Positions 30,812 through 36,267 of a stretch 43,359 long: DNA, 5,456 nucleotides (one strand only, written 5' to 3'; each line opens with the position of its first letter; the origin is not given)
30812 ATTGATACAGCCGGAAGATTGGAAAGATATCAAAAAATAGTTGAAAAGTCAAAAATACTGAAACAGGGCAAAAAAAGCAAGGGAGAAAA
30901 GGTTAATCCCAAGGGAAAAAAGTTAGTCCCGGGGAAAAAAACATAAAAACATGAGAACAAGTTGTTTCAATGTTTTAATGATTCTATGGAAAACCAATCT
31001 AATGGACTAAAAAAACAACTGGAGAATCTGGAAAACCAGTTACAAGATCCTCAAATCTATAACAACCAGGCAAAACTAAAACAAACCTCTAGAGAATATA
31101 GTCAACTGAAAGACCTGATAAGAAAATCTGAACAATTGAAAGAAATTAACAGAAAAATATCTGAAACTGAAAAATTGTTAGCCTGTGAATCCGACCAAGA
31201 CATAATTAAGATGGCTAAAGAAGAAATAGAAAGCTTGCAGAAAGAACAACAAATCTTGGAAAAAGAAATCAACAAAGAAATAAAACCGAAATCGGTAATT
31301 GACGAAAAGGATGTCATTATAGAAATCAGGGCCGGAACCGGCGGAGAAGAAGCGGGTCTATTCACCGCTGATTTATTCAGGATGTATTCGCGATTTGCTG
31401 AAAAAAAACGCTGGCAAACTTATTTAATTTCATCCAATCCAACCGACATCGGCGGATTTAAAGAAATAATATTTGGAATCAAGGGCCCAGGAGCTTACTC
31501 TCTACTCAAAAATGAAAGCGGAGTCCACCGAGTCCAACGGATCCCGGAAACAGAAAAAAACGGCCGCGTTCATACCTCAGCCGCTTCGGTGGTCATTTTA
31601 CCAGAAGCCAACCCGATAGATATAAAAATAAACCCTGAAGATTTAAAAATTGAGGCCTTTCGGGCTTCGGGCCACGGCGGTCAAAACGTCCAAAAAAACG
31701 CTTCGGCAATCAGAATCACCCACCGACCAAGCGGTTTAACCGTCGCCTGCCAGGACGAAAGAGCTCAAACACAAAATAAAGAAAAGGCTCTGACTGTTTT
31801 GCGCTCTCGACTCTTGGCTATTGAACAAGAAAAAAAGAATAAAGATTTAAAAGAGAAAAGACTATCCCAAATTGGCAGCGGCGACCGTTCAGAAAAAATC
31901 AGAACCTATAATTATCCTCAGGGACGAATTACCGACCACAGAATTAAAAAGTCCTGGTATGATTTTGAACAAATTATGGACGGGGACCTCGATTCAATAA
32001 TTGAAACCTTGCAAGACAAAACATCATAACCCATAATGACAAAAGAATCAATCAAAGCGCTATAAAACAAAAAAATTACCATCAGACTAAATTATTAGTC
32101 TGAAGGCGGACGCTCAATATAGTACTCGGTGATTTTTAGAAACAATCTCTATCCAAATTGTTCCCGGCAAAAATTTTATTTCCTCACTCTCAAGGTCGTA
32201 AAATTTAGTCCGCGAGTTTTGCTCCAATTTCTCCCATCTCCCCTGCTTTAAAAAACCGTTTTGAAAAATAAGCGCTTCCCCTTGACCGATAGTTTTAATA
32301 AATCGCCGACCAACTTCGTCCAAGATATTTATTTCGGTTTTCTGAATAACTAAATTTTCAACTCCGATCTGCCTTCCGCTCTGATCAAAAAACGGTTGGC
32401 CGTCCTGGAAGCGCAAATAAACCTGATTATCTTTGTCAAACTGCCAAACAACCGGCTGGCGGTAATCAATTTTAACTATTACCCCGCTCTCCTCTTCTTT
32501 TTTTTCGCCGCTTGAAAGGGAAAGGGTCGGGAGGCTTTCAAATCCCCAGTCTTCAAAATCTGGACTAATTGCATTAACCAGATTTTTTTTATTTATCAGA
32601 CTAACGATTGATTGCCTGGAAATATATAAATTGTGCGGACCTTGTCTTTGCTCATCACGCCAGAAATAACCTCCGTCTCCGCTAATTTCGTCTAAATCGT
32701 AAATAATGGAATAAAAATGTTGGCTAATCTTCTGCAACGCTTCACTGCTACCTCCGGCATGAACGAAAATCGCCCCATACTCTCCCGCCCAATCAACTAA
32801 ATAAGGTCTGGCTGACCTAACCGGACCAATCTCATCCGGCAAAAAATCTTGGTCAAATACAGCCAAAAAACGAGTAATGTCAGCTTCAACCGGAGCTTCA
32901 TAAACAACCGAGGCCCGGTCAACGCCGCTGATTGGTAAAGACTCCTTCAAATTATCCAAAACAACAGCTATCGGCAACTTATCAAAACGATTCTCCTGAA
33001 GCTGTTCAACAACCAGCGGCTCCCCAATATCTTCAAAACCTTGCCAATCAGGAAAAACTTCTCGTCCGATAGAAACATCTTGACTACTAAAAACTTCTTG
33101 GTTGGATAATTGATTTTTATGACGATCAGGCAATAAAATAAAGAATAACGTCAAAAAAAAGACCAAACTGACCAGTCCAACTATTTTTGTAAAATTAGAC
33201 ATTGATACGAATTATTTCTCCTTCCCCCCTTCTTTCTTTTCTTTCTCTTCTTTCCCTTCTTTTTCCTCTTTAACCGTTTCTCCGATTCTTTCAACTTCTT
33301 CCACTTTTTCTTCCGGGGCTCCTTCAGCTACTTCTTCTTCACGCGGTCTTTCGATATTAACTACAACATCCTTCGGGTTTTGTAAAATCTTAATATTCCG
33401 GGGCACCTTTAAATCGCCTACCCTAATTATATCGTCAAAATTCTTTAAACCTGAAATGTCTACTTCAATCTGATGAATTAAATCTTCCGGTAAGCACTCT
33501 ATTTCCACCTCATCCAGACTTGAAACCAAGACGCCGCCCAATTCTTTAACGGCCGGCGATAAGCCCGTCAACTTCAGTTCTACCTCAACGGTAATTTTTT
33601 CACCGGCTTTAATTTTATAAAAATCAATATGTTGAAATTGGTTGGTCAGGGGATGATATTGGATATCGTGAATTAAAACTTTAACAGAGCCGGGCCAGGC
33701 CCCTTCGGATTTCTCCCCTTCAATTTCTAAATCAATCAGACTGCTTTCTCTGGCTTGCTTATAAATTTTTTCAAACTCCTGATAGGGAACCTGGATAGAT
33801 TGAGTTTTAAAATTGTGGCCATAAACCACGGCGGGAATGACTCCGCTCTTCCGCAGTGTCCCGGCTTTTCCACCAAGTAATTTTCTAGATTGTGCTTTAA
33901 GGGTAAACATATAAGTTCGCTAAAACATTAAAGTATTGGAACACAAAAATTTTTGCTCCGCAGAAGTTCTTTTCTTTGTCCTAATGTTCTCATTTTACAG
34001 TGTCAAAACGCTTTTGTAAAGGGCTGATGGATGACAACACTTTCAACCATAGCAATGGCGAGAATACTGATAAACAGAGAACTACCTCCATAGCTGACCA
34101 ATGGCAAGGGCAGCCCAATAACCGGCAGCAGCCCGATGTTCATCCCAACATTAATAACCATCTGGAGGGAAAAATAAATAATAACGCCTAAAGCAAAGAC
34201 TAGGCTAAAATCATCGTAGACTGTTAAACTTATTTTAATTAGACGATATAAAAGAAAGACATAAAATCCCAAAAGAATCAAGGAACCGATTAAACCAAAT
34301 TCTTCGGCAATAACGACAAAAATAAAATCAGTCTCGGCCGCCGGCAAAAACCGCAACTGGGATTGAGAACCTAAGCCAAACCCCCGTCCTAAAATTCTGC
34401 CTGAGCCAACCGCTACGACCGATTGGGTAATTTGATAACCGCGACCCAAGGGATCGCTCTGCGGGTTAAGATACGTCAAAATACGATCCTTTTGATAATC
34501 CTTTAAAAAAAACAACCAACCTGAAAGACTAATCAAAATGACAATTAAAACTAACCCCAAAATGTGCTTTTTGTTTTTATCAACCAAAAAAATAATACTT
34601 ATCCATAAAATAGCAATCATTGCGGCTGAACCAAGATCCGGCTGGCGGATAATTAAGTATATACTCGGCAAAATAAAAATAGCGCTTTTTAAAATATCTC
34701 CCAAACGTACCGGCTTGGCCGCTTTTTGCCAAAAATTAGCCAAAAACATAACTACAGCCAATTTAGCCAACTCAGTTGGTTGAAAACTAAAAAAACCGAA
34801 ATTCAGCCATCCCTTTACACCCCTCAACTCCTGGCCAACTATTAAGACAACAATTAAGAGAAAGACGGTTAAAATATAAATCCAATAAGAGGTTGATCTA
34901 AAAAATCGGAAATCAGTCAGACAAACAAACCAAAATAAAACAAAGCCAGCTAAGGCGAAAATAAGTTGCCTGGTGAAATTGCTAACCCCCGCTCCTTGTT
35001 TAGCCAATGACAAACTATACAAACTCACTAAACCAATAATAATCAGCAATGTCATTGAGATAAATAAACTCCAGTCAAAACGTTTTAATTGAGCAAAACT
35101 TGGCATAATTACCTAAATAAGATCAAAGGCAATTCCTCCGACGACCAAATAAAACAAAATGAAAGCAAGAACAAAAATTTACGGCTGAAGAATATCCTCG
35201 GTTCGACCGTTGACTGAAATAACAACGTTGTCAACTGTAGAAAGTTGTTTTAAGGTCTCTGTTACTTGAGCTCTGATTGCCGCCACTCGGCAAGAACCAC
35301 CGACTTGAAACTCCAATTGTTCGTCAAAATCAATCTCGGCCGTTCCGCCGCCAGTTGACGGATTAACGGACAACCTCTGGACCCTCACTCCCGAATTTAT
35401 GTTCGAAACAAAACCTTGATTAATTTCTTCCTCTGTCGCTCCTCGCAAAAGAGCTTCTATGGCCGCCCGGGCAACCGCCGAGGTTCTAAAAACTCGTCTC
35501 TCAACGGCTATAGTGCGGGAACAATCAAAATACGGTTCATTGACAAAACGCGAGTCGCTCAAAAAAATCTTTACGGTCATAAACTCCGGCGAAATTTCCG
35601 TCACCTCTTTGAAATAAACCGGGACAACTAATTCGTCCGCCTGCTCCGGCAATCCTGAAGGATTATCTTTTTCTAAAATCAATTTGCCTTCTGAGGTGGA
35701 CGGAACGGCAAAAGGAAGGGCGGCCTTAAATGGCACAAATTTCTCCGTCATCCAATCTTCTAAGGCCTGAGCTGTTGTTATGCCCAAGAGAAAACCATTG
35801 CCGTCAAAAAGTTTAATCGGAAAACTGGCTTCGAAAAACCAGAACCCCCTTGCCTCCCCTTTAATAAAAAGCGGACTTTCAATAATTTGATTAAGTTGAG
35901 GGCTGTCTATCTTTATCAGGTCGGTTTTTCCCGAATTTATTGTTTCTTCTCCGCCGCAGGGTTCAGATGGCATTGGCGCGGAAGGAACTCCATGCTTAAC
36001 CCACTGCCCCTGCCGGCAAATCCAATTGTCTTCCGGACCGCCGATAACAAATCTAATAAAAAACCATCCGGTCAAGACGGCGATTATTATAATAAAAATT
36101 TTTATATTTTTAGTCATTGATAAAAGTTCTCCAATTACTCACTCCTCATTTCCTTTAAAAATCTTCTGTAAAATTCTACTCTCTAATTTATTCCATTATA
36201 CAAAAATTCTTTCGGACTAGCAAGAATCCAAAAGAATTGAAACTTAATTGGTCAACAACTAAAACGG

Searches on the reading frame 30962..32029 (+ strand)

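Call 41: search_protein_families(library=pfam, proteins=[window:30962-32029:+], max_evalue=0.0001)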
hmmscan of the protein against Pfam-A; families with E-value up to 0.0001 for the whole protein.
window:30962-32029:+ (355 aa): 2 families
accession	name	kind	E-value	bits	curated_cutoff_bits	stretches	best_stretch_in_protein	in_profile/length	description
PF03462.23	PCRF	-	8.2e-69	231.7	24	1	16-210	1-194/194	PCRF domain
PF00472.26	RF-1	-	3.1e-39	134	35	1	219-327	3-116/116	RF-1 domain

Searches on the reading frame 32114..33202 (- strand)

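Call 41: search_protein_families(library=pfam, proteins=[window:32114-33202:-], max_evalue=0.0001)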
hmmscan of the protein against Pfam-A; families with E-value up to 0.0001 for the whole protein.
window:32114-33202:- (362 aa): 2 families
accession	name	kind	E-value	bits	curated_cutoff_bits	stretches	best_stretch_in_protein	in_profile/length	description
PF11258.13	DUF3048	-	1e-40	139.7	25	1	69-207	8-146/148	Protein of unknown function (DUF3048) N-terminal domain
PF17479.7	DUF3048_C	-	8.5e-23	81.3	25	1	244-351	4-114/114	Protein of unknown function (DUF3048) C-terminal domain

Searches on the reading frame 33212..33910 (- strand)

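Call 41: search_protein_families(library=pfam, proteins=[window:33212-33910:-], max_evalue=0.0001)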
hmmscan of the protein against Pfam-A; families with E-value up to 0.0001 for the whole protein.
window:33212-33910:- (232 aa): 2 families
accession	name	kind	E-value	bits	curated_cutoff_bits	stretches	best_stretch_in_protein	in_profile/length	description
PF01386.24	Ribosomal_L25p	-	2.4e-23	82.8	23.6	1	4-97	1-82/82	Ribosomal L25p family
PF14693.11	Ribosomal_TL5_C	-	4.3e-23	81.9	27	1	105-190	1-84/84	Ribosomal protein TL5, C-terminal domain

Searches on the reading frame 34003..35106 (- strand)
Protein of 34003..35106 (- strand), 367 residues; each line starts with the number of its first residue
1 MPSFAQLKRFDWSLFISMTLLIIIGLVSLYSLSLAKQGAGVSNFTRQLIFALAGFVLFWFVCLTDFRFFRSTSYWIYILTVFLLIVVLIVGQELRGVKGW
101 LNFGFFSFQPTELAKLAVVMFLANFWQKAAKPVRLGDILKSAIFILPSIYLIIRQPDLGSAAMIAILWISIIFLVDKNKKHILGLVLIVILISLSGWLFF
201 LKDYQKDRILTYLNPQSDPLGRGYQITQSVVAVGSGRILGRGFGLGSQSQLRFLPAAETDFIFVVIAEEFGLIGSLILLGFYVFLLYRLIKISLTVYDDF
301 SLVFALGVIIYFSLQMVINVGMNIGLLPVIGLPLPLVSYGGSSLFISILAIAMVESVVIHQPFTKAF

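Call 41: search_protein_families(library=pfam, proteins=[window:34003-35106:-], max_evalue=0.0001)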
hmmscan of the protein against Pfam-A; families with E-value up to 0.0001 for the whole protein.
window:34003-35106:- (367 aa): 1 family
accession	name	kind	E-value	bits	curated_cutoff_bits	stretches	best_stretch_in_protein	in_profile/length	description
PF01098.24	FTSW_RODA_SPOVE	-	1.3e-95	320.9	26.4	1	13-359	3-352/356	Cell cycle protein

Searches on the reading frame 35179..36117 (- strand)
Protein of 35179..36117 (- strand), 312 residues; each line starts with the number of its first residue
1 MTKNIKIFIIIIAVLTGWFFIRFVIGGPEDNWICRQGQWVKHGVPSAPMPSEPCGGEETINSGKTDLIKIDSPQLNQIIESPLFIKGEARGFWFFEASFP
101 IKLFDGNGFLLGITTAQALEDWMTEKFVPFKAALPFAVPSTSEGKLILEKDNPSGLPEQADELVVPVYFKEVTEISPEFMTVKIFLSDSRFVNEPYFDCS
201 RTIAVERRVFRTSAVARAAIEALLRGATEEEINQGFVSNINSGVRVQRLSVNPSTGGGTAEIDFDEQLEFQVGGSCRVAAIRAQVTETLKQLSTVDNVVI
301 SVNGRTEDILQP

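Call 41: search_protein_families(library=pfam, proteins=[window:35179-36117:-], max_evalue=0.0001)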
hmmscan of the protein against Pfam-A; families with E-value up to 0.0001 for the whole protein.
window:35179-36117:- (312 aa): 2 families
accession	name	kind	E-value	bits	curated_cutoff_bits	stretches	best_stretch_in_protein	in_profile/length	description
PF10646.14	Germane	-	1.7e-15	58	23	1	201-306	14-115/117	Sporulation and spore germination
PF10648.15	Gmad2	-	5.4e-09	36.7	25.7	1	68-152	2-81/86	Immunoglobulin-like domain of bacterial spore germination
